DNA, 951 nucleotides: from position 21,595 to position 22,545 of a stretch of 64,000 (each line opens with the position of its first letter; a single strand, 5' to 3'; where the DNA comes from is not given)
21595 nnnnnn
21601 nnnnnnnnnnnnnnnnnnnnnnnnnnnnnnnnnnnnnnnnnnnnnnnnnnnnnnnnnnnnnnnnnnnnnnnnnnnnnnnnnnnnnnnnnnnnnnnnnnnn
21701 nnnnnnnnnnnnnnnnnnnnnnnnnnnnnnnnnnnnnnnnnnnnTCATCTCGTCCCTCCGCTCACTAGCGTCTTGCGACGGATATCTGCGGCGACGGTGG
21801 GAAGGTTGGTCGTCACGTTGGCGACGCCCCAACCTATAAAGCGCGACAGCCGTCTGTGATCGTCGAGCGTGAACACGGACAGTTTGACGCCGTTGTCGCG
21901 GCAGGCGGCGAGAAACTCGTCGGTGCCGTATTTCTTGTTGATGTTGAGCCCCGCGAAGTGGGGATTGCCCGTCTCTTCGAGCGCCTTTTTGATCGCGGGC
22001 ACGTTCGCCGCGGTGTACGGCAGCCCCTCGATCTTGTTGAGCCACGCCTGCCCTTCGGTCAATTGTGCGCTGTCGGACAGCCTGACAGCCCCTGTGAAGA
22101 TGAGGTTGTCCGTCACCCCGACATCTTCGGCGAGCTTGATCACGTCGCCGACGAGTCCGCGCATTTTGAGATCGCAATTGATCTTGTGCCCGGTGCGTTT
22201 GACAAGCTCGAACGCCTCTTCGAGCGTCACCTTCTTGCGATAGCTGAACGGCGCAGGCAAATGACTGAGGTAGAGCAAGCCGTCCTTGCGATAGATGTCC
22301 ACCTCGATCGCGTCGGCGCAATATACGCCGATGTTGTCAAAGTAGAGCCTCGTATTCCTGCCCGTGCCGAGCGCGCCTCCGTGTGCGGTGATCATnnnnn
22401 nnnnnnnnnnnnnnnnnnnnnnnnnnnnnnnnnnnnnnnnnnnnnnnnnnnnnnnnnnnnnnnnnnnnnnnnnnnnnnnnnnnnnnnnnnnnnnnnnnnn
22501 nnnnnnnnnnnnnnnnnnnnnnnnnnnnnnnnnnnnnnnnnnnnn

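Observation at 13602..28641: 13-gene operon coupling the Uxu/Kdg hexuronate pathway to three Gfo/Idh/MocA oxidoreductases, a TIM-barrel isomerase-like protein, a GDPD-like protein, a six-hairpin GH and a GPH symporter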

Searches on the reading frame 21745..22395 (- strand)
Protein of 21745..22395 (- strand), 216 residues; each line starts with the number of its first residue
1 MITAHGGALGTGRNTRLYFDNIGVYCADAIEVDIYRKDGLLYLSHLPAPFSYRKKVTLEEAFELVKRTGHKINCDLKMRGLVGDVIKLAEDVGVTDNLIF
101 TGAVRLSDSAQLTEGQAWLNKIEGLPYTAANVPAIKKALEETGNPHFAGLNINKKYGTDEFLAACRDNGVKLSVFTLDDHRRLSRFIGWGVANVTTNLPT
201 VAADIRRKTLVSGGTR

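Call 4: search_protein_families(library=pfam, proteins=[window:21745-22395:-], max_evalue=0.01)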
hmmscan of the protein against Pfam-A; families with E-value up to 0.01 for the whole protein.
window:21745-22395:- (216 aa): 0 families

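Call 5: search_protein_families(library=ncbifam, proteins=[window:21745-22395:-], max_evalue=0.01)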
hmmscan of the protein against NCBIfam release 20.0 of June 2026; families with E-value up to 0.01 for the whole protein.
window:21745-22395:- (216 aa): 1 family
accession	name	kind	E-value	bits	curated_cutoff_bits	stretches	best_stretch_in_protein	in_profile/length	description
NF006989.0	PRK09454.1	equivalog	0.00082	18.8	264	1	148-198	190-240/251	glycerophosphodiester phosphodiesterase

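Call 23: search_solved_structures(query=window:21745-22395:-, max_evalue=10)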
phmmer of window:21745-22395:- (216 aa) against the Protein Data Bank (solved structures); distinct sequences matched with E-value up to 10: 4.
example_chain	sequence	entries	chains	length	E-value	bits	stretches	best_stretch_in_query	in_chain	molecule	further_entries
5t91_A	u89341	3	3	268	0.0034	20.8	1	145-204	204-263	Glycerophosphoryl diester phosphodiesterase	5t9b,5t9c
2pz0_A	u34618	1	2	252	0.006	19.9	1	159-208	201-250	Glycerophosphoryl diester phosphodiesterase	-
3no3_A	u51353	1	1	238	0.4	14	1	147-202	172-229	glycerophosphodiester phosphodiesterase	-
4r7o_A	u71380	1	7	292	0.86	12.9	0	159-200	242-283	Glycerophosphoryl diester phosphodiesterase, putative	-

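Call 36: find_homologous_proteins(query=window:21745-22395:-, max_evalue=0.001)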
Query window:21745-22395:- (216 aa): 132 proteins with E <= 0.001 among 792 candidates; the best 120 are listed.
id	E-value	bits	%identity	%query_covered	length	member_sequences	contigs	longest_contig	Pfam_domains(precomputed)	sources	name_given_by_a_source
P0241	7.3e-132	456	94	100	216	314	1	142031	-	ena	-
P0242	1.7e-122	425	88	100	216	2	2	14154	-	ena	-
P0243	2.3e-97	343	74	96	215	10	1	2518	-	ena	-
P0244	8.6e-93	328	70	95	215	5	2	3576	-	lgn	-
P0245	1.3e-91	324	70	95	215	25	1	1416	-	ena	-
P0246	4.7e-90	319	68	97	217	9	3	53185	-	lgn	-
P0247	5.0e-88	313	68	95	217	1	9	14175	-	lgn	-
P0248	2.8e-85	304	66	97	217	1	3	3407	-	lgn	-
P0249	2.9e-85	304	66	97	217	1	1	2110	-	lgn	-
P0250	3.8e-85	303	65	97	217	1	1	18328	-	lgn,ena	-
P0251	4.8e-85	303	66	95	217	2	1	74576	-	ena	-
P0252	7.0e-85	302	64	98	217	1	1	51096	-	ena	-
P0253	9.6e-85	302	65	97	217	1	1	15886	-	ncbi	-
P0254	1.3e-84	302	66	95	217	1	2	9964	-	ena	-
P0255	1.7e-84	301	65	95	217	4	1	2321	-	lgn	-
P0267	1.4e-67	246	54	96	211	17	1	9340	PF03009.24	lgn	-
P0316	4.1e-57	212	48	97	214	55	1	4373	PF03009.24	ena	-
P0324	1.2e-53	200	48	96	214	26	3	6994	PF03009.24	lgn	-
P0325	4.8e-53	198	48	95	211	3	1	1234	PF03009.24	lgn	-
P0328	1.4e-49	187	46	95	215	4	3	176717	-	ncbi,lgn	-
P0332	4.4e-46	176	44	94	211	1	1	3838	PF03009.24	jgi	jgi:hypothetical protein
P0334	3.6e-43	166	43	96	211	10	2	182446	-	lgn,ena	-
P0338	3.4e-41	160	44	92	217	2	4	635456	-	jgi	jgi:glycosyltransferase involved in cell wall biosynthesis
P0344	4.6e-40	156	43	94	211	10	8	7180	PF03009.24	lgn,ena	-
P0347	7.5e-39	152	40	96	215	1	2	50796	PF03009.24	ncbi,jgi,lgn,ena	ncbi:MAG: glycerophosphodiester phosphodiesterase [Clostridia bacterium]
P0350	2.5e-32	131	40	91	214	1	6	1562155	-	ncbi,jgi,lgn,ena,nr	ncbi:MAG: hypothetical protein GX242_03150 [Clostridiales bacterium]|nr:hypothetical protein [Clostr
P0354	2.7e-23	101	37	94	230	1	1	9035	PF03009.24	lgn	-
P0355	1.0e-20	93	36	96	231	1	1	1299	PF03009.24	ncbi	-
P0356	4.6e-18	84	32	97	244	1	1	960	PF03009.24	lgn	-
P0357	1.3e-17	83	34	96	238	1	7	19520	PF03009.24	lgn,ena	-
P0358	3.8e-17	81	32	96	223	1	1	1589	PF03009.24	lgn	-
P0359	1.5e-16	79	31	95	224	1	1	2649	PF03009.24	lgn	-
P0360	2.7e-16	78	35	92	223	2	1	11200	PF03009.24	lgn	-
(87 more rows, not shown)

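Call 49: predict_structure(alignment_id=A3)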
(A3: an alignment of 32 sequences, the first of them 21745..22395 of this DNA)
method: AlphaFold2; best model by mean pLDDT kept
length: 216 residues; sequences in the alignment: 32
mean_pLDDT: 96.5   pTM: 0.91
mean pLDDT of the five models: 96.5, 96.3, 96.2, 95.8, 95.7
residues with pLDDT >= 90: 209; 70-90: 3; 50-70: 1; < 50: 3
segments of 3 or more residues with pLDDT < 50: 214-216
pLDDT, mean of each block of 10 residues (from residue 1): 97 96 96 98 95 97 98 98 99 99 98 98 98 98 98 98 99 98 97 98 95 61
secondary structure, 60 per line:
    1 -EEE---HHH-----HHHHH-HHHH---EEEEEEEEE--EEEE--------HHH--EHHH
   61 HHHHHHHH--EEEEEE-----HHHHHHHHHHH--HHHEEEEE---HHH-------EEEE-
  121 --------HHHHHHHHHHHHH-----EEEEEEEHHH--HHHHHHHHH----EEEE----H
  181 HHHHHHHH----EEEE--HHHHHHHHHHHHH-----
elements in order: E2-4 H16-20 H22-25 E29-37 E40-43 H58-68 E71-76 H82-92 E98-102 E116-119 H129-141 E147-153 H159-167 E172-175 H180-188 E193-196 H199-211

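Call 52: fold_search(model_id=the predicted structure, library=pdb)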
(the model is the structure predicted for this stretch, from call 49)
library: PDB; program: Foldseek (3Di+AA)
matches with E <= 10: 1660; with E <= 0.001: 205
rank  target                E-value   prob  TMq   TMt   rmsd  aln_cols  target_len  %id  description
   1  5t9b                  2.5e-11  1.00  0.75  0.63   4.6       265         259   17  Crystal structure of B. subtilis 168 GlpQ in complex with glycerol-3-phosphate (5 minute soak) (released 2016-11-02)
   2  2pz0_A                2.7e-11  1.00  0.76  0.70   3.1       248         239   20  Crystal structure of Glycerophosphodiester Phosphodiesterase (GDPD) from T. tengcongensis (released 2008-04-01)
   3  5t91                  3.9e-11  1.00  0.73  0.62   5.2       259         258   19  Crystal structure of B. subtilis 168 GlpQ in complex with bicine (released 2016-11-02)
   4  2pz0_B                5.0e-11  1.00  0.75  0.67   3.8       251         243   20  Crystal structure of Glycerophosphodiester Phosphodiesterase (GDPD) from T. tengcongensis (released 2008-04-01)
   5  5t9c                  6.7e-11  1.00  0.75  0.63   4.6       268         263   18  Crystal structure of B. subtilis 168 GlpQ in complex with glycerol-3-phosphate (1 hour soak) (released 2016-11-02)
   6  3qvq_B                1.7e-10  1.00  0.73  0.64   4.6       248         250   20  The structure of an Oleispira antarctica phosphodiesterase OLEI02445 in complex with the product sn-glycerol-3-phospha (released 2011-04-13)
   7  3qvq_A                2.3e-10  1.00  0.71  0.62   4.6       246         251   20  The structure of an Oleispira antarctica phosphodiesterase OLEI02445 in complex with the product sn-glycerol-3-phospha (released 2011-04-13)
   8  3qvq_D                3.7e-10  1.00  0.73  0.64   4.1       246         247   20  The structure of an Oleispira antarctica phosphodiesterase OLEI02445 in complex with the product sn-glycerol-3-phospha (released 2011-04-13)
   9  7ww4                  4.8e-10  1.00  0.78  0.37   3.3       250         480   14  Crystal structure of multidomain beta-1,3(4)-glucanase (released 2023-02-15)
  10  3l12_B                4.8e-10  1.00  0.75  0.56   5.2       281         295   14  Crystal structure of Putative glycerophosphoryl diester phosphodiesterase (YP_165505.1) from Silicibacter pomeroyi DSS (released 2009-12-29)
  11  4r7o_A                4.8e-10  1.00  0.73  0.58   5.3       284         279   18  Crystal Structure of Putative Glycerophosphoryl Diester Phosphodiesterasefrom Bacillus anthraci (released 2014-09-10)
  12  4r7o_G                5.1e-10  1.00  0.74  0.60   4.6       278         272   18  Crystal Structure of Putative Glycerophosphoryl Diester Phosphodiesterasefrom Bacillus anthraci (released 2014-09-10)
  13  4r7o_E                5.4e-10  1.00  0.70  0.57   5.3       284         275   18  Crystal Structure of Putative Glycerophosphoryl Diester Phosphodiesterasefrom Bacillus anthraci (released 2014-09-10)
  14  4r7o_F                6.1e-10  1.00  0.72  0.59   5.2       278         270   18  Crystal Structure of Putative Glycerophosphoryl Diester Phosphodiesterasefrom Bacillus anthraci (released 2014-09-10)
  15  3qvq_C                6.1e-10  1.00  0.70  0.61   5.2       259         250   18  The structure of an Oleispira antarctica phosphodiesterase OLEI02445 in complex with the product sn-glycerol-3-phospha (released 2011-04-13)
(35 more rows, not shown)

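Call 67: find_encoding_contigs(protein=P0347, flank=10000, max_places=1)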
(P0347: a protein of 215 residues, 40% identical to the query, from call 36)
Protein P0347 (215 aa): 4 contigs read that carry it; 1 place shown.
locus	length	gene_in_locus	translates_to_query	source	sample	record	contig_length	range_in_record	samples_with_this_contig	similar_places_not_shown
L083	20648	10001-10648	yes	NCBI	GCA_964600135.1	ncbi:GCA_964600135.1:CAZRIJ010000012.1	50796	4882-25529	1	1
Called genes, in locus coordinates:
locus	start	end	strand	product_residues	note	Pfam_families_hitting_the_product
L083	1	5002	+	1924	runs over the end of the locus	PF18676:MBG_2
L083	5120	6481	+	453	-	PF00285:Citrate_synt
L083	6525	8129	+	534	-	PF02838:Glyco_hydro_20b, PF00728:Glyco_hydro_20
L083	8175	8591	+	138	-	PF03061:4HBT (weak)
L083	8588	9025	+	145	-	-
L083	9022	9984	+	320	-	PF02811:PHP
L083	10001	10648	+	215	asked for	PF03009:GDPD (weak)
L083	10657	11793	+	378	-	PF01408:GFO_IDH_MocA, PF22725:GFO_IDH_MocA_C3, PF02894:GFO_IDH_MocA_C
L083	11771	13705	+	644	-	PF06202:GDE_C, PF17167:Glyco_hydro_94, PF01204:Trehalase (faint), PF22422:MGH1-like_GH (faint)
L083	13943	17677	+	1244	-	PF07523:Big_3 (weak)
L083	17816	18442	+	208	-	PF00596:Aldolase_II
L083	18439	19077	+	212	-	PF00596:Aldolase_II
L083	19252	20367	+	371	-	-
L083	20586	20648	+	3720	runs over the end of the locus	PF07523:Big_3 (weak), PF18676:MBG_2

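Call 68: find_encoding_contigs(protein=P0350, flank=10000, max_places=1)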
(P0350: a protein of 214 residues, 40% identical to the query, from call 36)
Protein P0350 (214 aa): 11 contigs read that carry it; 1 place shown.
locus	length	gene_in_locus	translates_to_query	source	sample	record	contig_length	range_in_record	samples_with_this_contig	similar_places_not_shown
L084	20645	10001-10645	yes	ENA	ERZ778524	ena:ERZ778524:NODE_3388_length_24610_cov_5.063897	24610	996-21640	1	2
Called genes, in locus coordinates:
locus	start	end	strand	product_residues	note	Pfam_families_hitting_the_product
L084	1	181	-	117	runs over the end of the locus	PF07085:DRTGG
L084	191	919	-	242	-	PF02540:NAD_synthase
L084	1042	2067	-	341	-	PF01408:GFO_IDH_MocA, PF02894:GFO_IDH_MocA_C, PF22725:GFO_IDH_MocA_C3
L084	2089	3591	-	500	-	PF00171:Aldedh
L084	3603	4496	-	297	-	PF01261:AP_endonuc_2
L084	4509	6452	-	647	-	PF02776:TPP_enzyme_N, PF00205:TPP_enzyme_M, PF02775:TPP_enzyme_C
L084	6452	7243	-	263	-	PF04962:KduI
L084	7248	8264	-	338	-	PF00294:PfkB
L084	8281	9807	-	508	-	PF13347:MFS_2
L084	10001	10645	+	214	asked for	-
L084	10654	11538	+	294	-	PF00294:PfkB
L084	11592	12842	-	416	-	PF04389:Peptidase_M28, PF05343:Peptidase_M42, PF01546:Peptidase_M20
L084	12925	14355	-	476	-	PF02347:GDC-P (weak), PF21478:GcvP2_C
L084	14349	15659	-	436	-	PF02347:GDC-P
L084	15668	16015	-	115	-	PF01597:GCV_H, PF00364:Biotin_lipoyl (weak)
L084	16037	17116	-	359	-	PF01571:GCV_T, PF08669:GCV_T_C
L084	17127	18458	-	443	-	PF01134:GIDA (weak), PF01262:AlaDh_PNT_C (faint), PF01266:DAO (faint), PF07992:Pyr_redox_2, PF12831:FAD_oxidored (weak), PF13738:Pyr_redox_3, PF00070:Pyr_redox, PF02852:Pyr_redox_dim, +3 more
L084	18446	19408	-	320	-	PF21948:LplA-B_cat, PF03099:BPL_LplA_LipB, PF10437:Lip_prot_lig_C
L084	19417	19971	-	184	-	PF01812:5-FTHF_cyc-lig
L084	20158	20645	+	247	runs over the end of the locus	PF00119:ATP-synt_A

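Call 69: find_encoding_contigs(protein=P0338, flank=10000, max_places=1)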
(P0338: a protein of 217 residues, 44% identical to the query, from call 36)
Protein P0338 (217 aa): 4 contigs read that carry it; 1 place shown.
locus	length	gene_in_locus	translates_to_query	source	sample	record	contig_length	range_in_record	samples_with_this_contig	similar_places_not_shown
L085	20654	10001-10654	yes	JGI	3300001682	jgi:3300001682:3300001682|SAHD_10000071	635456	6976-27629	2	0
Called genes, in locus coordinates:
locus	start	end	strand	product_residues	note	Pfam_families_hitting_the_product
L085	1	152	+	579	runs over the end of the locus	PF00909:Ammonium_transp, PF00543:P-II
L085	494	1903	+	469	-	PF00144:Beta-lactamase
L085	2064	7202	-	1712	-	PF09479:Flg_new, PF18998:Flg_new_2 (faint), PF09479:Flg_new, PF13306:LRR_5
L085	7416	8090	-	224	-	-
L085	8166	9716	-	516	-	PF13347:MFS_2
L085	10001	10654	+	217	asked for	-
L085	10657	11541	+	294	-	PF00294:PfkB (weak)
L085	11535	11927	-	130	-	-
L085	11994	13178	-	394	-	PF00561:Abhydrolase_1, PF12146:Hydrolase_4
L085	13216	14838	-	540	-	PF07498:Rho_N (weak), PF07497:Rho_RNA_bind, PF00006:ATP-synt_ab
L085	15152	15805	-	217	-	PF13483:Lactamase_B_3, PF12706:Lactamase_B_2 (weak)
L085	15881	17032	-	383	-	PF13793:Pribosyltran_N, PF00156:Pribosyltran (weak), PF14572:Pribosyl_synth (weak)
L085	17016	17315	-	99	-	-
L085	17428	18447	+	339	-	-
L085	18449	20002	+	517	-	-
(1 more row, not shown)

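Call 70: find_encoding_contigs(protein=P0334, flank=10000, max_places=1)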
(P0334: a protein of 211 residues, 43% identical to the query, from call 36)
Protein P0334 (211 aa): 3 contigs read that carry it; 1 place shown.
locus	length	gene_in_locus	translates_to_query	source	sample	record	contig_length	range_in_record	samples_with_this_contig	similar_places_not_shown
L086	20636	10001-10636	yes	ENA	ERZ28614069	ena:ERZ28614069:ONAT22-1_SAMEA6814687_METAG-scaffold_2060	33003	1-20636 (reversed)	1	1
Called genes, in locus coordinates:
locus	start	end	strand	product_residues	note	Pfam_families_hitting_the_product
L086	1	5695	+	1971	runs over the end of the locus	PF18676:MBG_2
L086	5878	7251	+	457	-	PF00285:Citrate_synt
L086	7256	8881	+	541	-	PF02838:Glyco_hydro_20b, PF00728:Glyco_hydro_20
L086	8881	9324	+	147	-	-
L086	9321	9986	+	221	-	PF02811:PHP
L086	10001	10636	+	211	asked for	-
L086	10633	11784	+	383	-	PF01408:GFO_IDH_MocA, PF22725:GFO_IDH_MocA_C3, PF02894:GFO_IDH_MocA_C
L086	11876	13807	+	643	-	PF06202:GDE_C, PF17167:Glyco_hydro_94, PF01204:Trehalase (weak)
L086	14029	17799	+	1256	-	PF07523:Big_3 (faint), PF18676:MBG_2 (weak)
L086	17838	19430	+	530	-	PF00202:Aminotran_3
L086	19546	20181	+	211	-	PF00596:Aldolase_II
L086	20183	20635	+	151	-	?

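Call 71: find_encoding_contigs(protein=P0328, flank=10000, max_places=1)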
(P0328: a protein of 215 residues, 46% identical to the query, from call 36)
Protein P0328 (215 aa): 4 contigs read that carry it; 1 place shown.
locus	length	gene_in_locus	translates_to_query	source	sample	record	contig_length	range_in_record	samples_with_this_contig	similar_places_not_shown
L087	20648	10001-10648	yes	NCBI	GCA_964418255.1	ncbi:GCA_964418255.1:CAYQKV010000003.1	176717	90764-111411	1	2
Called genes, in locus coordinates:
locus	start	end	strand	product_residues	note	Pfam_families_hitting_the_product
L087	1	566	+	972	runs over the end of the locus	PF22907:Ams1-like_1st, PF01074:Glyco_hydro_38N, PF09261:Alpha-mann_mid, PF07748:Glyco_hydro_38C, PF17677:Glyco_hydro38C2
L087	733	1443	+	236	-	PF00119:ATP-synt_A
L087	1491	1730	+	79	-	PF00137:ATP-synt_C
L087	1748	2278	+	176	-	PF00430:ATP-synt_B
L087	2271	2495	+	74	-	PF00213:OSCP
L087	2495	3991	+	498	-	PF00006:ATP-synt_ab, PF00306:ATP-synt_ab_C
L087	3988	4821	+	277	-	PF00231:ATP-synt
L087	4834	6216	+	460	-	PF02874:ATP-synt_ab_N, PF00006:ATP-synt_ab, PF22919:ATP-synt_VA_C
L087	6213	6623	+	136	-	PF02823:ATP-synt_DE_N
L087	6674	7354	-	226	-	PF12838:Fer4_7 (weak), PF13484:Fer4_16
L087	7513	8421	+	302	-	-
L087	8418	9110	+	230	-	PF23023:Anti-Pycsar_Apyc1, PF00753:Lactamase_B, PF12706:Lactamase_B_2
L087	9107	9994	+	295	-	PF00294:PfkB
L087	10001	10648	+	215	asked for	-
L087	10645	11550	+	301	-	PF00294:PfkB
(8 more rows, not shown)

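Call 72: find_encoding_contigs(protein=P0357, flank=10000, max_places=1)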
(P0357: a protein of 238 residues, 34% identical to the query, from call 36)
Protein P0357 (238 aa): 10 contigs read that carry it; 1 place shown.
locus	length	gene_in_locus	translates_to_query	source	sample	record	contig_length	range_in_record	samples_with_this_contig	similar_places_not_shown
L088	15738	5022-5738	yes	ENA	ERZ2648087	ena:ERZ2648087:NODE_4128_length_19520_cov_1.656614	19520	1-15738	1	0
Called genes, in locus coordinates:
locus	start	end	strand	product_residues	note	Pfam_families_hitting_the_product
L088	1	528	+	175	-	?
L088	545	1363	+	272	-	-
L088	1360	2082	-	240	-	PF01695:IstB_IS21, PF00308:Bac_DnaA, PF00004:AAA (weak)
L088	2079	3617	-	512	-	-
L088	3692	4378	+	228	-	-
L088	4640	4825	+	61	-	-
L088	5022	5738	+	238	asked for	PF03009:GDPD (weak)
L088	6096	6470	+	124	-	-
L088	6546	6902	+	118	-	PF00528:BPD_transp_1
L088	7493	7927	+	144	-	PF08402:TOBE_2 (weak)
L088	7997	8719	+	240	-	PF01547:SBP_bac_1, PF13416:SBP_bac_8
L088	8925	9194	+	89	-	-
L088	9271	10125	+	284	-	PF00528:BPD_transp_1, PF07670:Gate (weak)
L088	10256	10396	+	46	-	-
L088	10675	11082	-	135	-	PF07702:UTRA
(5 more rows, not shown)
